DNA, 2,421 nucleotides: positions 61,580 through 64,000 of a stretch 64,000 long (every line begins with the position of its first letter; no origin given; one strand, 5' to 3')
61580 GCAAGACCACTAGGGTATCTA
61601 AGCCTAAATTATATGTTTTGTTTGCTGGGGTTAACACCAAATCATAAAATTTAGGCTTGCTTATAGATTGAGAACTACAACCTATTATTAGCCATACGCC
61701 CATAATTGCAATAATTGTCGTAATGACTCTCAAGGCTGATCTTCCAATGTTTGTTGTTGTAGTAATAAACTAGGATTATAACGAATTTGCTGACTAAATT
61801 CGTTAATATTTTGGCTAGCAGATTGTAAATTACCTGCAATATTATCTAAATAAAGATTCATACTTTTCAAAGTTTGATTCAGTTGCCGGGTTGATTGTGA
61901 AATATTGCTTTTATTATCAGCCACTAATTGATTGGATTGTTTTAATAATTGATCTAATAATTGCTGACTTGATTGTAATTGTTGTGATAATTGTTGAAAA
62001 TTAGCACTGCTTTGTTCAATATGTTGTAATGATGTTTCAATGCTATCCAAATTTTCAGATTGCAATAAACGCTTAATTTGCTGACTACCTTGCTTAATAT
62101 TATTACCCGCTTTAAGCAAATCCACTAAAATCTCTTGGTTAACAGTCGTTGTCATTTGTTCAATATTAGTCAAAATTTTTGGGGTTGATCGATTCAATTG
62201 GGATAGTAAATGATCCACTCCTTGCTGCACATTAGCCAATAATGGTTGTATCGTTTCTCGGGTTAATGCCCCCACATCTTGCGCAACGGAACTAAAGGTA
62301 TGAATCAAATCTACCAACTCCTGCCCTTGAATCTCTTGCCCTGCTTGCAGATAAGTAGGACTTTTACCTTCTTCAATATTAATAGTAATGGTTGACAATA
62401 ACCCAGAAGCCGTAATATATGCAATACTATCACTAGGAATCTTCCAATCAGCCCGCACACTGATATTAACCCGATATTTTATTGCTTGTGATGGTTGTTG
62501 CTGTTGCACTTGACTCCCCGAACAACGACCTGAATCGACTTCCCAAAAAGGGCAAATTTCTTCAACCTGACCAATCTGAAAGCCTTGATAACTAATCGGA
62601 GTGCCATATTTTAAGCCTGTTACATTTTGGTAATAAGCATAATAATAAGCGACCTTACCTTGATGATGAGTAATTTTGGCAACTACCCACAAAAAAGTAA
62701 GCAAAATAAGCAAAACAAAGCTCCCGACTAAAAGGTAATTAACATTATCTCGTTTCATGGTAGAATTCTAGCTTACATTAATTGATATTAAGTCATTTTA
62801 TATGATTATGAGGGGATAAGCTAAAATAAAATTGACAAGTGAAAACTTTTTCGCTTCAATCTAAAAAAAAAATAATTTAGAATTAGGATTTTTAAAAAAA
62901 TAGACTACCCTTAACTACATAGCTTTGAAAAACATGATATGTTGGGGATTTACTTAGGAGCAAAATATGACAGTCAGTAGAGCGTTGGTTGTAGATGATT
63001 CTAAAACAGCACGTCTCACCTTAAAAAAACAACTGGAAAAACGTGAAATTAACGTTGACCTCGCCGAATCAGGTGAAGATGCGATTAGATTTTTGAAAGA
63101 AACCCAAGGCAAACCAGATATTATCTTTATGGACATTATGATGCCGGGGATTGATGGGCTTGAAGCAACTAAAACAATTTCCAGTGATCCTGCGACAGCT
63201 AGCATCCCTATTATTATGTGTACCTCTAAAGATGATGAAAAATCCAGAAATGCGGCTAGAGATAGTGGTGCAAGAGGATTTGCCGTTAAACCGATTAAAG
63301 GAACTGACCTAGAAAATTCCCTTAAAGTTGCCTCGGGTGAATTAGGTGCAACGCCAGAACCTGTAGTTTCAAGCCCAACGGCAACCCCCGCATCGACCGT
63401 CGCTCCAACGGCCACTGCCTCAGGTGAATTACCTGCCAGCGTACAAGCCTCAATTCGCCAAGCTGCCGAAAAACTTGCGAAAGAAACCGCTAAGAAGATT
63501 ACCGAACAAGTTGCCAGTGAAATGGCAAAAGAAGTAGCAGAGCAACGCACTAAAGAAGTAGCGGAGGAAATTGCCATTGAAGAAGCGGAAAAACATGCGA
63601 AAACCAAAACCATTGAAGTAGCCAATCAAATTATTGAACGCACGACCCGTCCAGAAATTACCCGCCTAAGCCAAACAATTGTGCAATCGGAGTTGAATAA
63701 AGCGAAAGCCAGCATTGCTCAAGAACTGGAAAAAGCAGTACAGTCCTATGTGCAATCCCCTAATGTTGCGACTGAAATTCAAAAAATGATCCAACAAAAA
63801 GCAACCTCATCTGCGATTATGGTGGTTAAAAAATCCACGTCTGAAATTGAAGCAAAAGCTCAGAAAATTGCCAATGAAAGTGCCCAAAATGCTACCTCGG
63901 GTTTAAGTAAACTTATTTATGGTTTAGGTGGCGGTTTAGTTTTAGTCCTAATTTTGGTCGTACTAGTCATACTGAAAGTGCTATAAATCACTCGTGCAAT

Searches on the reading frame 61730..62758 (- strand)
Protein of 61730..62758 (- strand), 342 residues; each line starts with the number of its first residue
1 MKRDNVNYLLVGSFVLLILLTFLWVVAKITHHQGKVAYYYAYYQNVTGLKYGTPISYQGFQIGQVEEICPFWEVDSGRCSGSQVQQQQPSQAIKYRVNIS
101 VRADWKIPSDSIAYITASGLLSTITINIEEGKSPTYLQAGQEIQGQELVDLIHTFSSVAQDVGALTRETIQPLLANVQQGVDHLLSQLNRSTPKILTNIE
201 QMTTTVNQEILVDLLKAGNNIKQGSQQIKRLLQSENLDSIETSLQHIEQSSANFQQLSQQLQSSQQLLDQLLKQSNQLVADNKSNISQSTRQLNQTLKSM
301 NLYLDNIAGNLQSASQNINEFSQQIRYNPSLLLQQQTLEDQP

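Call 23: search_protein_families(library=ncbifam, proteins=[window:61730-62758:-], max_evalue=1e-10)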
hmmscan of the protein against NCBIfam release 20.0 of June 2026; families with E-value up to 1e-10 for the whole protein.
window:61730-62758:- (342 aa): 2 families
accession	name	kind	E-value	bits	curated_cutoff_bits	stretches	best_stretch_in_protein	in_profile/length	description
TIGR04430.1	OM_asym_MlaD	equivalog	3.3e-18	65.9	135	0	91-151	75-136/146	outer membrane lipid asymmetry maintenance protein MlaD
TIGR00996.1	Mtu_fam_mce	paralog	5.9e-16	58.5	140.5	1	14-314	7-285/291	MCE family protein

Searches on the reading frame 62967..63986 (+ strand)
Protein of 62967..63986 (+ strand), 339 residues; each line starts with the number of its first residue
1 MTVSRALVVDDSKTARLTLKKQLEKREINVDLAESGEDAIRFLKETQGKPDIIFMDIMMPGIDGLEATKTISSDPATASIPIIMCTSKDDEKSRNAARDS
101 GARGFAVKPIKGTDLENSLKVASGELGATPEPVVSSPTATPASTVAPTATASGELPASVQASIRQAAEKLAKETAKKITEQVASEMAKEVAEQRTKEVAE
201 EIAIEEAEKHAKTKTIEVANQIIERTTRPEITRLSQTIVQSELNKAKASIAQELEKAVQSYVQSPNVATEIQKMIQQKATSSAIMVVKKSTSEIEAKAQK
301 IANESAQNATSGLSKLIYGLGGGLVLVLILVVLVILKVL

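Call 23: search_protein_families(library=ncbifam, proteins=[window:62967-63986:+], max_evalue=1e-10)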
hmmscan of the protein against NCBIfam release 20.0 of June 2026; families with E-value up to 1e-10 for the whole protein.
window:62967-63986:+ (339 aa): 26 families (the best 25 are shown)
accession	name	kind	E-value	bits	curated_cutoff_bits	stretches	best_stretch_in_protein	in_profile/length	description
NF007135.0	PRK09581.1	equivalog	4.5e-24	85.1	474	1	4-119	3-116/457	PleD family two-component system response regulator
NF041367.1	CheY_Halo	equivalog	1.7e-20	73.5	200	1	7-115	2-106/114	chemotaxis protein CheY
NF008318.0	PRK11107.1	equivalog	2.9e-18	65.4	890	1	6-200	670-854/920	two-component sensor histidine kinase BarA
TIGR02154.1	PhoB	equivalog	5.2e-18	65.2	296.2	1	5-115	4-112/226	phosphate regulon transcriptional regulator PhoB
NF007901.0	PRK10610.1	equivalog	2.7e-17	63.1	189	1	5-121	7-122/129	chemotaxis response regulator CheY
NF041947.1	LuxQ_Vibrio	equivalog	1.3e-16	59.7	1200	1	6-119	725-835/843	quorum-sensing autoinducer 2 sensor kinase/phosphatase LuxQ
NF053854.1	RespRegPhoBBctds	equivalog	3.9e-16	59.1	270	1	7-110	2-102/225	two-component system response regulator PhoB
NF045944.1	ResRegRpaBCyano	equivalog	2.2e-15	56.7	330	1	7-120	1-109/229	response regulator transcription factor RpaB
NF040534.1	resp_reg_YycF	equivalog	3.8e-15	55.8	340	1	5-117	2-109/231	response regulator YycF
NF041734.1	resp_reg_RppA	equivalog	6.1e-15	55.2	250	1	5-119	2-114/229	two-component system response regulator RppA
NF040689.1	MtrAB_MtrA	equivalog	1.7e-14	53.7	300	1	7-115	2-105/219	MtrAB system response regulator MtrA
TIGR01818.1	ntrC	equivalog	6.2e-14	51.6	558.6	1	7-135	2-123/463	nitrogen regulation protein NR(I)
NF052313.1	T9SS_RR_PorX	equivalog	2e-13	50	300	1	22-120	19-113/513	T9SS response regulator signal transducer PorX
NF007005.1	PRK09468.1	equivalog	2.5e-13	50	331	1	4-117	4-113/237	osmolarity response regulator transcription factor OmpR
NF007018.1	PRK09483.1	equivalog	5.2e-13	49.1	280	1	7-120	5-116/217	UvrY/SirA/GacA family response regulator transcription factor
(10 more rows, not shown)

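Call 50: find_encoding_contigs(protein=window:62967-63986:+, flank=10000, max_places=2)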
Protein window:62967-63986:+ (339 aa): 3 contigs read that carry it; 2 places shown.
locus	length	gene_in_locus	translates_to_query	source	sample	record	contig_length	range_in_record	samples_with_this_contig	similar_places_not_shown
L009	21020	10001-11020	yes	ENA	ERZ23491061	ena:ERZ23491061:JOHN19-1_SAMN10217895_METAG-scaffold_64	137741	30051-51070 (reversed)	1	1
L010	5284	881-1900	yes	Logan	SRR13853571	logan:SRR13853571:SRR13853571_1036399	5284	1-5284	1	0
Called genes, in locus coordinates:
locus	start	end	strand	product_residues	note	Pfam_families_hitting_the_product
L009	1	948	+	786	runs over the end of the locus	PF16967:TcfC, PF15976:CooC_C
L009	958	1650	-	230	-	PF00345:PapD_N (weak)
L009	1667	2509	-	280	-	PF17113:AmpE, PF03186:CobD_Cbib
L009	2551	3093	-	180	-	PF01510:Amidase_2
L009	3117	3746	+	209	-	PF00475:IGPD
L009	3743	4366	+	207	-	PF00117:GATase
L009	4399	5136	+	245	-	PF00977:His_biosynth, PF01207:Dus (faint)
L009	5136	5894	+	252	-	PF00977:His_biosynth, PF01207:Dus (faint), PF02581:TMP-TENI (faint), PF05690:ThiG (faint), PF03060:NMO (faint), PF04309:G3P_antiterm (faint)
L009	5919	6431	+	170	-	PF01502:PRA-CH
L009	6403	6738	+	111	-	PF01503:PRA-PH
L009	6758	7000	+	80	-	PF02416:TatA_B_E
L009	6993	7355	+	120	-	PF02416:TatA_B_E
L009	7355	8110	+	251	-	PF00902:TatC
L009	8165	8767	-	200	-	PF03886:ABC_trans_aux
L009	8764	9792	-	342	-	PF02470:MlaD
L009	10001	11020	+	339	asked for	-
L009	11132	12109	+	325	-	PF01207:Dus, PF01180:DHO_dh (faint), PF00977:His_biosynth (weak)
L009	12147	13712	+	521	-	PF02142:MGS, PF01808:AICARFT_IMPCHas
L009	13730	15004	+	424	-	PF02844:GARS_N, PF01071:GARS_A, PF02786:CPSase_L_D2 (weak), PF08443:RimK (weak), PF02843:GARS_C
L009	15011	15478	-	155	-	PF03625:DUF302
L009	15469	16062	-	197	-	PF16697:Yop-YscD_cpl, PF00498:FHA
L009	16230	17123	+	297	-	PF00481:PP2C (faint), PF13672:PP2C_2, PF07228:SpoIIE (faint)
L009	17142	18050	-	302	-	PF00211:Guanylate_cyc, PF00498:FHA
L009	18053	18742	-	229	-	PF03783:CsgG (weak)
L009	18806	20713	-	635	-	PF00578:AhpC-TSA, PF08534:Redoxin, PF14559:TPR_19 (weak), PF13414:TPR_11 (weak), PF13432:TPR_16 (weak), PF13431:TPR_17 (weak), PF14559:TPR_19 (weak), PF00515:TPR_1 (weak), +8 more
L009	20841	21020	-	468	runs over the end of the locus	PF00069:Pkinase, PF01636:APH (faint), PF07714:PK_Tyr_Ser-Thr, PF03109:ABC1 (weak), PF08308:PEGA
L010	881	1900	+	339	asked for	-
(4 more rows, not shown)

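Call 53: search_protein_families(library=pfam, proteins=[L009:17142-18050:-, L009:15469-16062:-, L009:16230-17123:+], max_evalue=0.001)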
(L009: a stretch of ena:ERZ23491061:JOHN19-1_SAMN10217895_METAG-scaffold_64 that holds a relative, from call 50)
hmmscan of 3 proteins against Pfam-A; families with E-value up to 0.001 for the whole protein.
L009:17142-18050:- (302 aa): 2 families
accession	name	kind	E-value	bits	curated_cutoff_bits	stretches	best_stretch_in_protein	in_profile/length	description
PF00211.25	Guanylate_cyc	-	2.5e-21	76.5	21.9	1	3-169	4-175/183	Adenylate and Guanylate cyclase catalytic domain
PF00498.31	FHA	-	1.5e-11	45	20.7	1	221-268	1-48/67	FHA domain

L009:15469-16062:- (197 aa): 2 families
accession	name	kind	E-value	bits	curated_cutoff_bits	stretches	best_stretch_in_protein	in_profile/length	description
PF00498.31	FHA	-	5.3e-19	68.9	20.7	1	75-136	2-66/67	FHA domain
PF16697.10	Yop-YscD_cpl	-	4e-12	46.7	33.2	1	62-144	7-91/94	Inner membrane component of T3SS, cytoplasmic domain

L009:16230-17123:+ (297 aa): 3 families
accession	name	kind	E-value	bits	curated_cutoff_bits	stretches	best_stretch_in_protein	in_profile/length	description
PF13672.11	PP2C_2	-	2.9e-13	50.3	24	1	17-255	9-183/209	Protein phosphatase 2C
PF00481.26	PP2C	-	1.2e-06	28.9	20.3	0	26-89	30-93/255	Protein phosphatase 2C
PF07228.17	SpoIIE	-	1.6e-05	25.4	25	1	181-294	69-190/192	Stage II sporulation protein E (SpoIIE)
